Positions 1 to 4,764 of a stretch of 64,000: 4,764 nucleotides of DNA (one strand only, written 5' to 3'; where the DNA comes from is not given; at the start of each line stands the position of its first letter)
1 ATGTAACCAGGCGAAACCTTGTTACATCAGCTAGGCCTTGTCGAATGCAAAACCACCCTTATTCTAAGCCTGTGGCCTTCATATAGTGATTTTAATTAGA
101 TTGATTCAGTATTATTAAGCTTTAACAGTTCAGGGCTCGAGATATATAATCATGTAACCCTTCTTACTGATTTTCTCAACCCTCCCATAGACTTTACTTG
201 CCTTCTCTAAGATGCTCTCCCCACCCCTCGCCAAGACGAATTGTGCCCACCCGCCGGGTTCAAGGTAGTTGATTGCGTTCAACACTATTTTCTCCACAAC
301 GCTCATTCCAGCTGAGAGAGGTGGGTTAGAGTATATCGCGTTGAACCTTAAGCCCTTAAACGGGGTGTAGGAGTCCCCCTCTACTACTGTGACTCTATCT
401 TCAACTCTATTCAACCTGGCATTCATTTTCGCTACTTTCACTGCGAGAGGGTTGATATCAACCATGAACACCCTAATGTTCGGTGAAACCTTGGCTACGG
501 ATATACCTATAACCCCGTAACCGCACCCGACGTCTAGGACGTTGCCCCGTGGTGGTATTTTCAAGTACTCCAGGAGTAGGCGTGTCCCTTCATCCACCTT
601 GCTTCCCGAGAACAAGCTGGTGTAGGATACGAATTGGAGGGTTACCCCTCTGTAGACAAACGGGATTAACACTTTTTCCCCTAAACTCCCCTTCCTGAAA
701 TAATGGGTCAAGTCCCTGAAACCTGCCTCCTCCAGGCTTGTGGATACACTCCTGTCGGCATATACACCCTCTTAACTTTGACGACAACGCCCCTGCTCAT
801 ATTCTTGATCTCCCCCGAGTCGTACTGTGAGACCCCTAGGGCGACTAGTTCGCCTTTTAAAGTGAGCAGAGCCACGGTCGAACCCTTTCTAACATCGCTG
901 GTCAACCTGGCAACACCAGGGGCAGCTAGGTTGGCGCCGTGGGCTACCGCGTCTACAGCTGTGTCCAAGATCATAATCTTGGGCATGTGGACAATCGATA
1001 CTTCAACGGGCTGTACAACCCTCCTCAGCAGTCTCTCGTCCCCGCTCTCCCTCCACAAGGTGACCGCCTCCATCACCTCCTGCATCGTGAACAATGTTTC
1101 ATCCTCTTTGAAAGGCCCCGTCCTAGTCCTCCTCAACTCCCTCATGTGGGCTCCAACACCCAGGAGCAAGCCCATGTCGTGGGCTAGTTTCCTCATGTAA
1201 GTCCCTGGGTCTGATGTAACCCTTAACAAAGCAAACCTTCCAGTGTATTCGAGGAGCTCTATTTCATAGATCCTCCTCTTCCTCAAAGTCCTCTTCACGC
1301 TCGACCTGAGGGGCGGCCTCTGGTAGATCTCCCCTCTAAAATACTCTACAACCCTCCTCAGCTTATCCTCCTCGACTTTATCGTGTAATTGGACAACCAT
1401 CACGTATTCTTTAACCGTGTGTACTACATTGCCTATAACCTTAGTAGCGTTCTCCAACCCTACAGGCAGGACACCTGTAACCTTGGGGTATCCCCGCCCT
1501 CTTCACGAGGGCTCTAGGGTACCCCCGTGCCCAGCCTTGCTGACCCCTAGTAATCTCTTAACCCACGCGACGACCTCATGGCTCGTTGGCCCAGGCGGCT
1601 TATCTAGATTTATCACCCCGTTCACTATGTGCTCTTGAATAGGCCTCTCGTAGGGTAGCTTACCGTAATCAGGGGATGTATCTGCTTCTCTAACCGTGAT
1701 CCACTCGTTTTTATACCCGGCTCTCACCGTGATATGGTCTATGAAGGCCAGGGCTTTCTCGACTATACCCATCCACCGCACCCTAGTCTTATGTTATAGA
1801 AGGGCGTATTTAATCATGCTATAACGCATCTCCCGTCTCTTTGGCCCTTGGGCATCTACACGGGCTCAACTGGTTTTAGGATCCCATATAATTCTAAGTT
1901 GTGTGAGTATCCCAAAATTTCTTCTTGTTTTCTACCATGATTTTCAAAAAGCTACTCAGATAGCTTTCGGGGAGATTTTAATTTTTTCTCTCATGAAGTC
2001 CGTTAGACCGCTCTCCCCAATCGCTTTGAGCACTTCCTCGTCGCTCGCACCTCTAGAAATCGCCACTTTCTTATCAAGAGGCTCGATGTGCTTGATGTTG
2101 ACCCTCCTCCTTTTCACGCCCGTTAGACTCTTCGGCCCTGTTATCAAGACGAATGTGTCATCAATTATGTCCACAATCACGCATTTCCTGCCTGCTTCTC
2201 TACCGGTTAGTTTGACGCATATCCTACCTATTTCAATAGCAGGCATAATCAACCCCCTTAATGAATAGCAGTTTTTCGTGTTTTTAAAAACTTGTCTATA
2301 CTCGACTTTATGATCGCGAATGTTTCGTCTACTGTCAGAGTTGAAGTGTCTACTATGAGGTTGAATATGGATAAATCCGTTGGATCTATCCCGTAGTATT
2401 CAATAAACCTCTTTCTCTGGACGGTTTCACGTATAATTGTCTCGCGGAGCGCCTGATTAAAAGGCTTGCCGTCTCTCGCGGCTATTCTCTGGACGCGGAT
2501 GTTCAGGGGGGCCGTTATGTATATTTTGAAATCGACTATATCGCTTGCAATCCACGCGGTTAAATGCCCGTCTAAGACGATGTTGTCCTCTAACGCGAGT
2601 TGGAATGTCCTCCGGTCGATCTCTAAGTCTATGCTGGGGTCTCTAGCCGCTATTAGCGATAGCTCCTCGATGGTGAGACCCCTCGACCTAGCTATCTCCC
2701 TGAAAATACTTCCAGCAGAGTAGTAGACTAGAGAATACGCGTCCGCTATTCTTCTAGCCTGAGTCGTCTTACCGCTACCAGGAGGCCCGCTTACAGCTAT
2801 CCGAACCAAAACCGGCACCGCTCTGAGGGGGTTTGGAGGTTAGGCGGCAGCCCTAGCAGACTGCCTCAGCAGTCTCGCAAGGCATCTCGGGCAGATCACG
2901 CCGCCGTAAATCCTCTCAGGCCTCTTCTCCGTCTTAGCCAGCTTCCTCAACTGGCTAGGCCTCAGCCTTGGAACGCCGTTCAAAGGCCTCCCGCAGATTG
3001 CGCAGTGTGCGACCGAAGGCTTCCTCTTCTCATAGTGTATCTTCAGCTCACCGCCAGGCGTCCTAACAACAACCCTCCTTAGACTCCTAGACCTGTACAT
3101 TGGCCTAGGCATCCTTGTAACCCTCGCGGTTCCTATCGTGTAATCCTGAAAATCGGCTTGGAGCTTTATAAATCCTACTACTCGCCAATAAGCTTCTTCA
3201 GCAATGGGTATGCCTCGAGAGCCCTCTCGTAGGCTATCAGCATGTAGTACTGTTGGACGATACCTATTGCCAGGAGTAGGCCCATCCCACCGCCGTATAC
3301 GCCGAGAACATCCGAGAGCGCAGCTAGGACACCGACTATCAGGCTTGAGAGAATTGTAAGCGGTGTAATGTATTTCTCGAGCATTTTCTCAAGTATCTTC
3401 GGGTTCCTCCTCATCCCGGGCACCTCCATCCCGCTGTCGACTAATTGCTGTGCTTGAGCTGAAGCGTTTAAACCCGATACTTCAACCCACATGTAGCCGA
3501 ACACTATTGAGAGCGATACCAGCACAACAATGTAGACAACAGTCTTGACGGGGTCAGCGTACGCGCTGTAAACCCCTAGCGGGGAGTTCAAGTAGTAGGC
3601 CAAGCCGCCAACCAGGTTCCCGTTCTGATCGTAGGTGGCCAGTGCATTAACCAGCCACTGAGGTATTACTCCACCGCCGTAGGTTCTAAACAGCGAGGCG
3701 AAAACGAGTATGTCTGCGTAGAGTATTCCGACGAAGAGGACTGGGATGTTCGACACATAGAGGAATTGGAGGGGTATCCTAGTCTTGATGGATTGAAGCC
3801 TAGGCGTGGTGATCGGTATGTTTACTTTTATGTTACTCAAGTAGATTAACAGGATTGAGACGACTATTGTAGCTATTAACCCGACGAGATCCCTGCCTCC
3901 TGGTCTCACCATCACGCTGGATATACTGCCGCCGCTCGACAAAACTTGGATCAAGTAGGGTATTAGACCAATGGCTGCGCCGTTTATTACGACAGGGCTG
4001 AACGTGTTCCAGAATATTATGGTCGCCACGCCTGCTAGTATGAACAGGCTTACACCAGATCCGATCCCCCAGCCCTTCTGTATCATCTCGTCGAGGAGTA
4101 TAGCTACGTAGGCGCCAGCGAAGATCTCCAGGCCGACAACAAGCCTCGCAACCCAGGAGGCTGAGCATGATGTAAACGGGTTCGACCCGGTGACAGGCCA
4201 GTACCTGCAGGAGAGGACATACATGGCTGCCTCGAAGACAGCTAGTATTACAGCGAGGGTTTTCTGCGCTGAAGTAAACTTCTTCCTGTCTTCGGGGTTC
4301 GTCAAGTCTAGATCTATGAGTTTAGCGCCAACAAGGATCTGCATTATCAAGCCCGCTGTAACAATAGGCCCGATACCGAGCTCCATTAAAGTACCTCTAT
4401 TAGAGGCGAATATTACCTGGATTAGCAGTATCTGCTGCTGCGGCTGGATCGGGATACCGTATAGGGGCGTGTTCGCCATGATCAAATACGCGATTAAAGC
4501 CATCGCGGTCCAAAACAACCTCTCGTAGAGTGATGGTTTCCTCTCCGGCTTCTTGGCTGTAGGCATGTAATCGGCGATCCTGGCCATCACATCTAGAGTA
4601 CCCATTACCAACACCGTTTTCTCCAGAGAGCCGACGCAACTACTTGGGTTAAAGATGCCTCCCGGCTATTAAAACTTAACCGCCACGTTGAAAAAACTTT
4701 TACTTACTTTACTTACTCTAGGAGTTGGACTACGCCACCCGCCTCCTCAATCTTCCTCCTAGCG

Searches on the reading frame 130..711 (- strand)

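Call 77: search_protein_families(library=pfam, proteins=[window:130-711:-], max_evalue=0.001)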
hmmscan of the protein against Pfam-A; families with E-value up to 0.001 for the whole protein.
window:130-711:- (193 aa): 16 families
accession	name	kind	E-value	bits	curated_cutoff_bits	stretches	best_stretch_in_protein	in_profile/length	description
PF05175.20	MTS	-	5.6e-36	124.2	23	1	25-189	2-169/170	Methyltransferase small domain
PF06325.19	PrmA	-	1.8e-12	47.8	22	1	53-169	160-271/296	Ribosomal protein L11 methyltransferase (PrmA)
PF13847.12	Methyltransf_31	-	1.1e-11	45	27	1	57-154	6-105/145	Methyltransferase domain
PF02475.24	TRM5-TYW2_MTfase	-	4.2e-11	43.5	28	1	54-115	36-97/164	TRM5/TYW2 methyltransferase domain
PF13649.12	Methyltransf_25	-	6.8e-11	43.2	27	1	58-154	1-97/97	Methyltransferase domain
PF08242.18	Methyltransf_12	-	2.1e-07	32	30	1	59-155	1-97/98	Methyltransferase domain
PF09445.16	Methyltransf_15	-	3.8e-07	30.3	22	1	57-127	3-71/165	RNA cap guanine-N2 methyltransferase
PF08241.18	Methyltransf_11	-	5.1e-07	30.7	21.2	1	59-156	1-93/95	Methyltransferase domain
PF10294.15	Methyltransf_16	-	2.6e-06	27.8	21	1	57-109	49-102/174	Lysine methyltransferase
PF13489.12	Methyltransf_23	-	5.1e-06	26.8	27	1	45-158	12-116/164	Methyltransferase domain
PF01135.25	PCMT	-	1e-05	25.9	20.3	1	45-154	64-167/210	Protein-L-isoaspartate(D-aspartate) O-methyltransferase (PCMT)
PF12847.13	Methyltransf_18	-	1.1e-05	25.9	27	1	51-119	11-79/151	Methyltransferase domain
PF03602.21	Cons_hypoth95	-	0.0002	21.5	24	1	55-155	42-147/182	Conserved hypothetical protein 95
PF02005.22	TRM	-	0.00024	20.9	27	1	57-116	52-112/376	N2,N2-dimethylguanosine tRNA methyltransferase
PF00891.24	Methyltransf_2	-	0.00053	19.8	22.3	1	46-115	54-121/210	O-methyltransferase domain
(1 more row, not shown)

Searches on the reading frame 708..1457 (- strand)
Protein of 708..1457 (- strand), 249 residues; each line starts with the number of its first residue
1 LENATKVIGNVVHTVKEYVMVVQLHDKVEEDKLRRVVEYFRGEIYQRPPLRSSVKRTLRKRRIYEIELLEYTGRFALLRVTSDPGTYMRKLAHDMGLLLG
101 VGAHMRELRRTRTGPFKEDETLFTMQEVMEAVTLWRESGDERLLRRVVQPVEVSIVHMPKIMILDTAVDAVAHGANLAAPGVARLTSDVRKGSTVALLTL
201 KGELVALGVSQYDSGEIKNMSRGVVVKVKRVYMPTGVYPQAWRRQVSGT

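Call 77: search_protein_families(library=pfam, proteins=[window:708-1457:-], max_evalue=0.001)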
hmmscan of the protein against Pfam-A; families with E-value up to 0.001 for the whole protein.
window:708-1457:- (249 aa): 4 families
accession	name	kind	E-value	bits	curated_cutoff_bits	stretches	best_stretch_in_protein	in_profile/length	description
PF16198.10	TruB_C_2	-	1.3e-24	86.5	29.3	1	89-153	1-63/66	tRNA pseudouridylate synthase B C-terminal domain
PF01472.26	PUA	-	4.4e-21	75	24.8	1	159-232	1-74/74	PUA domain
PF01509.24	TruB_N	-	1.4e-10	42.2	27.3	1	26-88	70-149/149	TruB family pseudouridylate synthase (N terminal domain)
PF21238.2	Pus10_C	-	7.7e-08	32.6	27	1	13-93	121-203/232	Pus10, C-terminal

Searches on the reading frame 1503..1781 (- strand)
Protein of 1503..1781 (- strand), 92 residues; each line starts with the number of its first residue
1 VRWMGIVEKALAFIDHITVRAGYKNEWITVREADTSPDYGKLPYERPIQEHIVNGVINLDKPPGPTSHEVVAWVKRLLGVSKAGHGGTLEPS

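Call 77: search_protein_families(library=pfam, proteins=[window:1503-1781:-], max_evalue=0.001)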
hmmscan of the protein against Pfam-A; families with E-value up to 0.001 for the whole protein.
window:1503-1781:- (92 aa): 1 family
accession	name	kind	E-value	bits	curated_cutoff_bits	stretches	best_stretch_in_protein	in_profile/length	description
PF08068.17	DKCLD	-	2.3e-17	63.3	27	1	28-71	15-58/58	DKCLD (NUC011) domain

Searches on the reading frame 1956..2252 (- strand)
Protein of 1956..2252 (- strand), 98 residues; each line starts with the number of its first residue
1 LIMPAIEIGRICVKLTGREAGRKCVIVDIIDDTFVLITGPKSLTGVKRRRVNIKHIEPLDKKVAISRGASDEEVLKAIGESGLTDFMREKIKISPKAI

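Call 77: search_protein_families(library=pfam, proteins=[window:1956-2252:-], max_evalue=0.001)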
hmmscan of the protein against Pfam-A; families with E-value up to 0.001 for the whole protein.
window:1956-2252:- (98 aa): 1 family
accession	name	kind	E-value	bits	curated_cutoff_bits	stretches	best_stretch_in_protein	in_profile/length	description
PF00467.35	KOW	-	5.2e-05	23.3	22.3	1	9-37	2-31/32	KOW motif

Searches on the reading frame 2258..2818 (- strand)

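Call 77: search_protein_families(library=pfam, proteins=[window:2258-2818:-], max_evalue=0.001)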
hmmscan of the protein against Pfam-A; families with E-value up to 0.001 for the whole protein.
window:2258-2818:- (186 aa): 8 families
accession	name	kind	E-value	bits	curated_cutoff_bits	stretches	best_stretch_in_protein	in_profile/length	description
PF13207.12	AAA_17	-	1.8e-17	64.4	27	1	11-115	2-122/136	AAA domain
PF13189.12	Cytidylate_kin2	-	6.2e-17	62.8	28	1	7-159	2-175/176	Cytidylate kinase-like family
PF13238.12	AAA_18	-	1.5e-13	51.7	29.4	1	7-117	1-113/128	AAA domain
PF02224.24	Cytidylate_kin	-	1.8e-13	51.2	26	2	57-172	92-207/211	Cytidylate kinase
PF00406.28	ADK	-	6.9e-07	29.9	26.8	1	9-45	1-37/151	Adenylate kinase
PF13521.12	AAA_28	-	0.00027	21.6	27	1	6-69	1-67/164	AAA domain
PF13671.12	AAA_33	-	0.00075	20.2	27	0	8-38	3-33/143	AAA domain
PF00004.35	AAA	-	0.00095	20.1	21.2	0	9-41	3-37/131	ATPase family associated with various cellular activities (AAA)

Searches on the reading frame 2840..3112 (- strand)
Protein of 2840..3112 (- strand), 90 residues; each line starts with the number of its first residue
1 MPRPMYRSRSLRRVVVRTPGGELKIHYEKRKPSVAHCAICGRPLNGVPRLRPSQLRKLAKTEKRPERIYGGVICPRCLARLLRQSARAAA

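Call 77: search_protein_families(library=pfam, proteins=[window:2840-3112:-], max_evalue=0.001)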
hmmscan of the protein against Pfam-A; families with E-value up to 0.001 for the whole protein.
window:2840-3112:- (90 aa): 1 family
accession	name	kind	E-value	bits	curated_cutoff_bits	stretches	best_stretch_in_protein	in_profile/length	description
PF01199.23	Ribosomal_L34e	-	2e-30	105.3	27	1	2-82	9-89/94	Ribosomal protein L34e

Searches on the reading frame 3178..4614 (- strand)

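Call 77: search_protein_families(library=pfam, proteins=[window:3178-4614:-], max_evalue=0.001)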
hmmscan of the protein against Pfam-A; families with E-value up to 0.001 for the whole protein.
window:3178-4614:- (478 aa): 2 families
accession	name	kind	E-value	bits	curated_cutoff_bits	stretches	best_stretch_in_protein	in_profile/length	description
PF00344.25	SecY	-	1.4e-64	218.8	32.2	1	75-457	1-306/306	SecY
PF10559.14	Plug_translocon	-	7e-10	39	22.1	1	41-74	1-35/35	Plug domain of Sec61p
